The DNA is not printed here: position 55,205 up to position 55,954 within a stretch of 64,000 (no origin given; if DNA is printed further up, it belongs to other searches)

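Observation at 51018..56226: Compact defence-type islet: type IIL R-M, BrnT/BrnA, then a convergent pair of a DCTPP1/MazG-like gene and an unknown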

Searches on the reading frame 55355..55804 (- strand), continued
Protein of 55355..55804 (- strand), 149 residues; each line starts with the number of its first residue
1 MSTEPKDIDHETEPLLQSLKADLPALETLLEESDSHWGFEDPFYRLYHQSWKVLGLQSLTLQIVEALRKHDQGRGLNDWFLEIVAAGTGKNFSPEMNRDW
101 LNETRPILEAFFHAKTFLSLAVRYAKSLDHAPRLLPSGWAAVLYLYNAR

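Call 37: fold_search(model_id=the predicted structure, library=viral)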
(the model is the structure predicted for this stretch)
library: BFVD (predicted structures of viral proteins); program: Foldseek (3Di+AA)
matches with E <= 10: 145; with E <= 0.001: 0
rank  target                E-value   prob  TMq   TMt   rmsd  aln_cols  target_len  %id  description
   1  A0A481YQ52            6.7e-01  0.08  0.19  0.07  20.2       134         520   13  Uncharacterized protein [Pithovirus LCDPAC02]
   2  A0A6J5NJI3            1.3e+00  0.08  0.22  0.22  19.3       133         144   14  Uncharacterized protein [uncultured Caudovirales phage]
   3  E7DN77                1.5e+00  0.06  0.19  0.15  20.0       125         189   12  (no name in the UniProt tables at hand)
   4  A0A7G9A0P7            1.6e+00  0.12  0.22  0.20  10.1       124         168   14  (no name in the UniProt tables at hand)
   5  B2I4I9                2.0e+00  0.09  0.27  0.13  16.2       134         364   12  Pore-forming tail tip protein [Escherichia phage Eps7]
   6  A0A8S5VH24            2.0e+00  0.07  0.24  0.22  16.9       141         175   13  Uncharacterized protein [Myoviridae sp. ctkfK18]
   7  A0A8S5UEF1            2.1e+00  0.14  0.32  0.12  14.7       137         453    9  CDI toxin-like protein [Siphoviridae sp. ctdj515]
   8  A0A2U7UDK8            2.1e+00  0.07  0.25  0.06  13.1       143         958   15  Rho binding incomplete domain containing protein [Pandoravirus neocaledonia]
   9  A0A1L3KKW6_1          2.3e+00  0.07  0.21  0.04  15.0       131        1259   10  (no name in the UniProt tables at hand)
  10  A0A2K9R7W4            2.5e+00  0.07  0.20  0.26  14.9        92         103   16  (no name in the UniProt tables at hand)
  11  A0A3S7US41            2.5e+00  0.05  0.19  0.22  20.0       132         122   14  (no name in the UniProt tables at hand)
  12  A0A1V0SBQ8            2.5e+00  0.05  0.20  0.12  23.4       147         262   14  t-SNARE complex subunit, syntaxin [Catovirus CTV1]
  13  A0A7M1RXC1            2.6e+00  0.10  0.28  0.14  17.8       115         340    7  Uncharacterized protein [uncultured phage cr130_1]
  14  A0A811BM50            2.6e+00  0.08  0.29  0.09  11.3       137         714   14  Uncharacterized protein [Pandoravirus japonicus]
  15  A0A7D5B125            2.6e+00  0.07  0.23  0.28  19.6       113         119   17  (no name in the UniProt tables at hand)
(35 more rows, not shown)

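Call 39: search_protein_families(library=pfam, proteins=[L019:4982-5968:+, L019:6399-7073:+, L019:6968-8110:+, L019:8114-8404:+, L083:1476-1784:+, L083:1781-3607:+, L022:550-1455:+, L004:8498-8719:+, L004:8778-9431:-], max_evalue=0.01)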
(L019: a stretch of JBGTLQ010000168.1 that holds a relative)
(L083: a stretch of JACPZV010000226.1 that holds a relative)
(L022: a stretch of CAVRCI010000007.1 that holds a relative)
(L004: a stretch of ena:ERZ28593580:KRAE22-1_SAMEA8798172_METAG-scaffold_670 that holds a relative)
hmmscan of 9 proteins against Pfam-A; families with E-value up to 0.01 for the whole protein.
L019:4982-5968:+ (328 aa): 1 family
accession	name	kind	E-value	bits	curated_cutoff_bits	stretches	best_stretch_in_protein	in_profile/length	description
PF05107.17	Cas_Cas7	-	5.1e-95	318.2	33.2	1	3-295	1-245/249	CRISPR-associated protein Cas7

L019:6399-7073:+ (224 aa): 2 families
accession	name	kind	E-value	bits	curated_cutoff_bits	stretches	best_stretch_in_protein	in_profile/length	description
PF01930.23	Cas_Cas4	-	8.4e-25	88.2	22.7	1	26-201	3-159/160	Domain of unknown function DUF83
PF12705.13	PDDEXK_1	-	2.1e-07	31.6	22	1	77-201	110-247/247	PD-(D/E)XK nuclease superfamily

L019:6968-8110:+ (380 aa): 1 family
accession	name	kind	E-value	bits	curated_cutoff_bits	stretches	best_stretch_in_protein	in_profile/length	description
PF01867.21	Cas_Cas1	-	2.4e-98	329.2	22.3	1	42-335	1-283/283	CRISPR associated protein Cas1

L019:8114-8404:+ (96 aa): 1 family
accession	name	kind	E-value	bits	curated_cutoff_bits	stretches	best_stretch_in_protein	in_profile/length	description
PF09827.14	CRISPR_Cas2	-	2.1e-25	89.2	23.8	1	1-78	1-73/74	CRISPR associated protein Cas2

L083:1476-1784:+ (102 aa): 1 family
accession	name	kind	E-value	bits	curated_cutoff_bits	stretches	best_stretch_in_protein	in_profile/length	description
PF09827.14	CRISPR_Cas2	-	8e-19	68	23.8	1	5-69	3-67/74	CRISPR associated protein Cas2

L083:1781-3607:+ (608 aa): 3 families
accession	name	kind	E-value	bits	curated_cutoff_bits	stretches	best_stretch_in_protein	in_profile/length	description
PF01867.21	Cas_Cas1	-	1.4e-85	287.4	22.3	1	278-563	1-283/283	CRISPR associated protein Cas1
PF01930.23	Cas_Cas4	-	1.3e-12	48.6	22.7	1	39-224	4-159/160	Domain of unknown function DUF83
PF12705.13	PDDEXK_1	-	5.3e-07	30.3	22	1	98-223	111-246/247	PD-(D/E)XK nuclease superfamily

L022:550-1455:+ (301 aa): 0 families

L004:8498-8719:+ (73 aa): 1 family
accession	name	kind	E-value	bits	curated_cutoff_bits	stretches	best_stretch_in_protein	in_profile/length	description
PF21748.3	UPF0150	-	0.0027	18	27.3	1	11-45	16-51/64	UPF0150-like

L004:8778-9431:- (217 aa): 2 families
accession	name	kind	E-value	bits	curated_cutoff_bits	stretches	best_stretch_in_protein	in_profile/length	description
PF13508.13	Acetyltransf_7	-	0.005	17.6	27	1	95-122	28-52/84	Acetyltransferase (GNAT) domain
PF00583.31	Acetyltransf_1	-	0.0068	17.1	20.7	0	88-122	51-83/116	Acetyltransferase (GNAT) family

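Call 41: search_protein_families(library=pfam, alignment_id=A1, max_evalue=5)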
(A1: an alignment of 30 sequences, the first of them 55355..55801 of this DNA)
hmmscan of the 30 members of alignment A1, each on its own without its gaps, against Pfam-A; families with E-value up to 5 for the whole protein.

A. member 1, window:55355-55801:- (148 aa): 0 families

B. families by the number of members that match (of 30 scanned): 4 families
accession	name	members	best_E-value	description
PF08818.16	DUF1801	3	0.14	Domain of unknown function (DU1801)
PF16879.10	Sin3a_C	2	0.034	C-terminal domain of Sin3a protein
PF09684.15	Tail_P2_I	1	0.035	Phage tail protein (Tail_P2_I)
PF07825.17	Exc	1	0.057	Excisionase-like protein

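Call 48: search_protein_families(library=pfam, alignment_id=A2, max_evalue=0.0001)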
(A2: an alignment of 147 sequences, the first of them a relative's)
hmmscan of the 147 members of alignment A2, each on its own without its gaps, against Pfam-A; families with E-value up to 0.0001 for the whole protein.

A. member 1, L002:6481-6846:- (121 aa): 0 families

B. families by the number of members that match (of 147 scanned): 129 families (the first 25 are shown)
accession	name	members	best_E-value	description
PF05107.17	Cas_Cas7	5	1.3e-98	CRISPR-associated protein Cas7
PF00549.24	Ligase_CoA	3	5.8e-26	CoA-ligase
PF01930.23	Cas_Cas4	3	4.4e-25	Domain of unknown function DUF83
PF02629.25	CoA_binding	3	2.6e-21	CoA binding domain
PF01381.28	HTH_3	3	1.1e-10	Helix-turn-helix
PF13607.11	Succ_CoA_lig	3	1.8e-10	Succinyl-CoA ligase like flavodoxin domain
PF12705.13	PDDEXK_1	3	2.1e-08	PD-(D/E)XK nuclease superfamily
PF13560.12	HTH_31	3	2.3e-08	Helix-turn-helix domain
PF18765.7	Polbeta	3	4.1e-08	Polymerase beta, Nucleotidyltransferase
PF16363.11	GDP_Man_Dehyd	2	2.6e-125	GDP-mannose 4,6 dehydratase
PF03457.19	HA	2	8.7e-75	Helicase associated domain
PF01370.27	Epimerase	2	3.4e-69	NAD dependent epimerase/dehydratase family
PF00293.34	NUDIX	2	4.8e-24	NUDIX domain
PF13385.13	Laminin_G_3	2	4e-21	Concanavalin A-like lectin/glucanases superfamily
PF00903.31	Glyoxalase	2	1.2e-18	Glyoxalase/Bleomycin resistance protein/Dioxygenase superfamily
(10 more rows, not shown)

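Call 52: search_dna_similar(query=window:55355-55804:-, collection=phages, mode=protein, max_evalue=0.001)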
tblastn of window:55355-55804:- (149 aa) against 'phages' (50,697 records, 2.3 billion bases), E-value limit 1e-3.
No match.

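Call 53: search_dna_similar(query=window:55355-55804:-, collection=plasmids, mode=protein, max_evalue=0.001)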
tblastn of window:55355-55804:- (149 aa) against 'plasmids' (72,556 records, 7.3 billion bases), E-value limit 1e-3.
No match.

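Call 56: search_protein_families(library=pfam, proteins=[P0155, P0143, P0196, P0226, P0165, P0241, P0135, P0236, P0225, P0171], max_evalue=0.1)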
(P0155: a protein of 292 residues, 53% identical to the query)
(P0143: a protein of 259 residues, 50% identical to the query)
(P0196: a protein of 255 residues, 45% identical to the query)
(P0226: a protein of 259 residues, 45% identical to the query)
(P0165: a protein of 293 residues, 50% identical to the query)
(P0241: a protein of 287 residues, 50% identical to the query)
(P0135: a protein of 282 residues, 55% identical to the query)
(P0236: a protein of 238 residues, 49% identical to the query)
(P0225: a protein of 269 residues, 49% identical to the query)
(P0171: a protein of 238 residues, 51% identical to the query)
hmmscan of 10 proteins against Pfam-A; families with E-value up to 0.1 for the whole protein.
P0155 (292 aa): 1 family
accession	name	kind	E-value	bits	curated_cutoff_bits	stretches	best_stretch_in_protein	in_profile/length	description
PF20274.4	cREC_REC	-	1.4e-29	103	27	1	1-89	1-87/88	Cyclic-phosphate processing Receiver domain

P0143 (259 aa): 2 families
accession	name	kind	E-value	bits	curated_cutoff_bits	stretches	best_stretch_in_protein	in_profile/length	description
PF17943.6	HOCHOB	-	0.00094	20.3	26.3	1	54-124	10-81/120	Homeobox-cysteine loop-homeobox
PF04652.21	Vta1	-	0.056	13.9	26.8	0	198-242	81-125/145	Vta1 like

P0196 (255 aa): 0 families

P0226 (259 aa): 0 families

P0165 (293 aa): 2 families
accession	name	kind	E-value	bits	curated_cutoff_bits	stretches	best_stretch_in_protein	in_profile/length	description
PF00498.31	FHA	-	1e-10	42.3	20.7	1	43-105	1-67/67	FHA domain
PF16697.10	Yop-YscD_cpl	-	2e-08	34.8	33.2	1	33-113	9-92/94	Inner membrane component of T3SS, cytoplasmic domain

P0241 (287 aa): 1 family
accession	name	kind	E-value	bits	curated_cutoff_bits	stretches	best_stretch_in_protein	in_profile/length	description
PF24113.1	DUF7387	-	0.0027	18.5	27.9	1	6-62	16-68/85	Family of unknown function (DUF7387)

P0135 (282 aa): 1 family
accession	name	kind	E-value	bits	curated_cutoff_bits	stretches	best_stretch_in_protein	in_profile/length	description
PF10188.14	Oscp1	-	0.067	13.6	25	0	113-169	110-167/173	Organic solute transport protein 1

P0236 (238 aa): 0 families

P0225 (269 aa): 0 families

P0171 (238 aa): 1 family
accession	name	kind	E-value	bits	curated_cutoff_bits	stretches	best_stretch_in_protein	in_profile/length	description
PF11228.13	DUF3027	-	0.019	15.4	25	1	37-67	148-178/193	Protein of unknown function (DUF3027)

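Call 61: search_protein_families(library=padloc, alignment_id=A2, max_evalue=0.00001)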
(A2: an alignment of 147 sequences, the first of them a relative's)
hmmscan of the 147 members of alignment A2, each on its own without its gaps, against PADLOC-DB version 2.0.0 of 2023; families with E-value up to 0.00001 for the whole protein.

A. member 1, L002:6481-6846:- (121 aa): 0 families

B. families by the number of members that match (of 147 scanned): 192 families (the first 25 are shown)
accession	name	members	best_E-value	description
PDLC00958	Cas7c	5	3.9e-110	"CRISPR-associated protein Cas7/Csd2, subtype I-C/DVULG"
PDLC01614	Cas7b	5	7.3e-98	"CAS-I-B,CAS-I-C; effector_G7"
PDLC01302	Cas7c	5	2.1e-96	CAS-I-C; effector_G7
PDLC00964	Cas7b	5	1.4e-82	"CRISPR-associated protein, CT1132 family"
PDLC01747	Cas1g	4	5.6e-81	-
PDLC01253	Cas7c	4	1.3e-68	CAS-I-C; effector_G7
PDLC02067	Cas1b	4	1.6e-60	-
PDLC01461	Cas7c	4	1.3e-47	CAS-I-C; effector_G7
PDLC01303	Cas7b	4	8.7e-32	CAS-I-B; effector_G7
PDLC00963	Cas7b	4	1.4e-30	"CRISPR-associated protein Cas7/Csh2, subtype I-B/HMARI"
PDLC01773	Cas4c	3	1.6e-85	-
PDLC01774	Cas4c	3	8.7e-56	-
PDLC02034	Cas4d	3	3.4e-52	-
PDLC00943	Cas4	3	6.8e-42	CRISPR-associated protein Cas4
PDLC01611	Cas4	3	2.8e-37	"CAS-I,CAS-II,CAS-III,CAS-IV,CAS-V,CAS-VI; acquisition_associated"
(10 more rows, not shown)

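Call 69: find_encoding_contigs(protein=P0007, flank=8000, max_places=3)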
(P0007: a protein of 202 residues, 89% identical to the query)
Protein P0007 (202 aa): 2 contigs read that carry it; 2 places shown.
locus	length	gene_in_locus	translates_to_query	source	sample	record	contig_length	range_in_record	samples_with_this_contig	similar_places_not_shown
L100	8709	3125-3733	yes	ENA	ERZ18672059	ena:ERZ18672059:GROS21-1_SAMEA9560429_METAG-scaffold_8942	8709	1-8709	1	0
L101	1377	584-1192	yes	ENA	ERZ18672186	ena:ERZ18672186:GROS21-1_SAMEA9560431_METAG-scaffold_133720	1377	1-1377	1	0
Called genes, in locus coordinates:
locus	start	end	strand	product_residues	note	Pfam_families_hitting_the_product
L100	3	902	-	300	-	?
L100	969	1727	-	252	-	PF04307:YdjM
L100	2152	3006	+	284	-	PF02674:Colicin_V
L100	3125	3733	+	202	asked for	-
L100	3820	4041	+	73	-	-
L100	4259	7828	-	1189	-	PF20464:MmeI_N, PF20465:MmeI_hel, PF20473:MmeI_Mtase, PF07669:Eco57I (weak), PF20466:MmeI_TRD (weak)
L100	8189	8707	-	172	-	?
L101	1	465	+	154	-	?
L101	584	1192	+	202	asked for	-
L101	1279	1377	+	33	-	?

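Call 70: find_encoding_contigs(protein=P0002, flank=8000, max_places=3)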
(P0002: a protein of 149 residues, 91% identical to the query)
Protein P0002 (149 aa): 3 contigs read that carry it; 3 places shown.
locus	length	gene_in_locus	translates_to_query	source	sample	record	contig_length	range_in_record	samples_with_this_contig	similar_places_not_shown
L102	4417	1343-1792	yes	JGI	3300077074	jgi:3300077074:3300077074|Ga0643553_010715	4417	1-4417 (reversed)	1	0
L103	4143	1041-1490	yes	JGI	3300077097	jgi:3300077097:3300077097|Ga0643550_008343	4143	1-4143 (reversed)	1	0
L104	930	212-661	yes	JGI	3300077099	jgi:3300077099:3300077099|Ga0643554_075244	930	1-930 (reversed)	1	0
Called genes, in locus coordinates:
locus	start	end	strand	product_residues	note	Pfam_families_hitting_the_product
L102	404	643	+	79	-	-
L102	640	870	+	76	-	-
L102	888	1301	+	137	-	PF12643:MazG-like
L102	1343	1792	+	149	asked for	-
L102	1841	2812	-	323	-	PF01039:Carboxyl_trans, PF03255:ACCA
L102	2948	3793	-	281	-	PF00069:Pkinase, PF03109:ABC1 (faint), PF07714:PK_Tyr_Ser-Thr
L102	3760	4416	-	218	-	?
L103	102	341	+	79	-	-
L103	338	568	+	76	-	-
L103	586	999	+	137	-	PF12643:MazG-like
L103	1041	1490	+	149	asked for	-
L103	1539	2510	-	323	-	PF01039:Carboxyl_trans, PF03255:ACCA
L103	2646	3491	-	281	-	PF00069:Pkinase, PF03109:ABC1 (faint), PF07714:PK_Tyr_Ser-Thr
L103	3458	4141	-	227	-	?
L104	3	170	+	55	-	?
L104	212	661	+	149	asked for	-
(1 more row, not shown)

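Call 73: find_homologous_proteins(query=P0169, max_evalue=1e-20)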
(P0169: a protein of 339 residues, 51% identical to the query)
Query P0169 (339 aa): 2193 proteins with E <= 1e-20 among 3425 candidates; the best 120 are listed.
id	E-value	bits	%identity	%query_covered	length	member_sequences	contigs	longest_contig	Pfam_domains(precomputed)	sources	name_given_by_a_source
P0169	1.1e-233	792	100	100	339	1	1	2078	PF01885.23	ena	-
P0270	2.4e-125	436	61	99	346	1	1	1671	PF01885.23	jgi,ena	-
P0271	6.5e-113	395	56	100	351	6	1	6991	PF01885.23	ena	-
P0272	8.2e-110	385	52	99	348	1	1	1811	PF01885.23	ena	-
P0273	2.8e-109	383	55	100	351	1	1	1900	PF01885.23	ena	-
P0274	2.8e-104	367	51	99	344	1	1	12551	PF01885.23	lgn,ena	-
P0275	6.1e-102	359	51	99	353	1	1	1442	PF01885.23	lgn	-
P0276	2.3e-95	338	50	100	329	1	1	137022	PF01885.23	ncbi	-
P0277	3.1e-65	239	62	53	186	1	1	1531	PF01885.23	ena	-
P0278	8.2e-65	237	62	53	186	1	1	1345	PF01885.23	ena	-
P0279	1.4e-64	236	62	51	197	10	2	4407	PF01885.23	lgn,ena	-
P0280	2.2e-64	236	62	52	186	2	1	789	PF01885.23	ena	-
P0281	2.4e-64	236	61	52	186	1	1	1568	PF01885.23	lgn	-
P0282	9.0e-64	234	61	52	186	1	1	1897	PF01885.23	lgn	-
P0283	1.9e-63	233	62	51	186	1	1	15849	PF01885.23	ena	-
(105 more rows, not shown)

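Call 74: find_encoding_contigs(protein=P0276, flank=7000, max_places=2)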
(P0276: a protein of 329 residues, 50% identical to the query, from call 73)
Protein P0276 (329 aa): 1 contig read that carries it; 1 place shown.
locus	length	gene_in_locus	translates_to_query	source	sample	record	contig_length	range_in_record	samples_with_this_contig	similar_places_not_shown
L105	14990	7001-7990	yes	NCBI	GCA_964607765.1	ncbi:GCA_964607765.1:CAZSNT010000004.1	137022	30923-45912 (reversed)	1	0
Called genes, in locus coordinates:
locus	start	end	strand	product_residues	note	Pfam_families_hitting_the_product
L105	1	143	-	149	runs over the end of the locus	-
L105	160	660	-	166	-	PF01618:MotA_ExbB (weak)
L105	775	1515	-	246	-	-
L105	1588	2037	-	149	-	-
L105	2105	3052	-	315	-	-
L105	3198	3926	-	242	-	-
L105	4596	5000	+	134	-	PF08241:Methyltransf_11, PF08242:Methyltransf_12 (weak), PF13489:Methyltransf_23 (faint), PF13649:Methyltransf_25, PF13847:Methyltransf_31 (weak)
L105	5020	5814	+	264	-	PF09414:RNA_ligase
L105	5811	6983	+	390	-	PF01966:HD (weak), PF08433:KTI12 (weak), PF13671:AAA_33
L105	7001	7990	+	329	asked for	PF01885:PTS_2-RNA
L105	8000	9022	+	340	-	PF01137:RTC, PF05189:RTC_insert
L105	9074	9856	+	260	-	PF10127:RlaP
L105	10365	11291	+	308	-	PF13814:Replic_Relax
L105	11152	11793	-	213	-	-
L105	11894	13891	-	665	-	PF01935:DUF87, PF19044:P-loop_TraG (faint)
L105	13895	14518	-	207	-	-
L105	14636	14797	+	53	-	-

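Call 75: find_encoding_contigs(protein=P0274, flank=7000, max_places=2)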
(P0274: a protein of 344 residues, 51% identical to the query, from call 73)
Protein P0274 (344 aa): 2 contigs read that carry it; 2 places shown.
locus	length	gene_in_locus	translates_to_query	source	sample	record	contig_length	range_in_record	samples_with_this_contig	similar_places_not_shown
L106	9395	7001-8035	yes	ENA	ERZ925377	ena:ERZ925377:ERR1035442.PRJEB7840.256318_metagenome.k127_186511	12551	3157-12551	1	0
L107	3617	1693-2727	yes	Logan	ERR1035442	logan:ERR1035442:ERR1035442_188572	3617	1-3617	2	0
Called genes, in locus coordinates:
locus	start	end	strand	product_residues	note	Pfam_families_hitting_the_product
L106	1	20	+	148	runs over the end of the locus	-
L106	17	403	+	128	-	-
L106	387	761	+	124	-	-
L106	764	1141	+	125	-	PF00565:SNase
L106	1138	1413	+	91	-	-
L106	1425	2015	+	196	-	PF00574:CLP_protease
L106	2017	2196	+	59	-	-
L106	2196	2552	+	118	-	-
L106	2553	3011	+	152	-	PF10050:DUF2284 (faint)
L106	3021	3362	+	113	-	-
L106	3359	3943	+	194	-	-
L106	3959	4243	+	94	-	-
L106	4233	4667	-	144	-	PF00072:Response_reg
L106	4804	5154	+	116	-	-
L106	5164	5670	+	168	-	-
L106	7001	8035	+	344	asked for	PF01885:PTS_2-RNA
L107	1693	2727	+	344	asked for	PF01885:PTS_2-RNA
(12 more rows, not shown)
